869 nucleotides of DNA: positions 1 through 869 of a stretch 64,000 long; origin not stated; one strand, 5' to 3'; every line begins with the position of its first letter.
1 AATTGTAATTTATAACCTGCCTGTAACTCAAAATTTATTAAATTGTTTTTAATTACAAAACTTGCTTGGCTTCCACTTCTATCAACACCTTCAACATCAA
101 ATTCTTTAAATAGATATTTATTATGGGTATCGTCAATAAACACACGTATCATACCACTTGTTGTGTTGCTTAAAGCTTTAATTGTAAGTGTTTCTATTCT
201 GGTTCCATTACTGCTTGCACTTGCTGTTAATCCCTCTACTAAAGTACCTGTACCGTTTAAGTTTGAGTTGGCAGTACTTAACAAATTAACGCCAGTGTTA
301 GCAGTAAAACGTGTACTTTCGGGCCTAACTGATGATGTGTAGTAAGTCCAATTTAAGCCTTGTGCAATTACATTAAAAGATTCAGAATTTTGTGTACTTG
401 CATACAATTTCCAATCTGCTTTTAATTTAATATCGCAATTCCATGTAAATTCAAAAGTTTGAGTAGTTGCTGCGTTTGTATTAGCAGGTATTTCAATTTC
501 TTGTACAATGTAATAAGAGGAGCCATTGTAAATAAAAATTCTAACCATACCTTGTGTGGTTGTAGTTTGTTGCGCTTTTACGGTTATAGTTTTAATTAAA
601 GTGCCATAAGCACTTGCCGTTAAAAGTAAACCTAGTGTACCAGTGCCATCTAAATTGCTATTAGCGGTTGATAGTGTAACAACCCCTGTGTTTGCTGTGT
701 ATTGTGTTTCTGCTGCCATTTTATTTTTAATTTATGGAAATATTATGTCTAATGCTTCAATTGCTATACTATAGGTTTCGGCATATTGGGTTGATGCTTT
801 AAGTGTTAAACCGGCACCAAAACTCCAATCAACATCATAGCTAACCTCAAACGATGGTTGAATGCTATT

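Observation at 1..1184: Unannotated tandem genes built from three copies of an uncharacterised ~125-aa module, divergent from an XRE regulator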

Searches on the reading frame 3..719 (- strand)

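Call 5: search_protein_families(library=phrogs, proteins=[window:3-719:-], max_evalue=10)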
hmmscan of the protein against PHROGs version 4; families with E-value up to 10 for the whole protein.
window:3-719:- (239 aa): 2 families
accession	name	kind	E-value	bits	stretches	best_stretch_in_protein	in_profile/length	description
phrog_4817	-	unknown function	0.0043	17.8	1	27-73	117-162/169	-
phrog_14236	-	tail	0.071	13.2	1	84-120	320-356/375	tail fiber protein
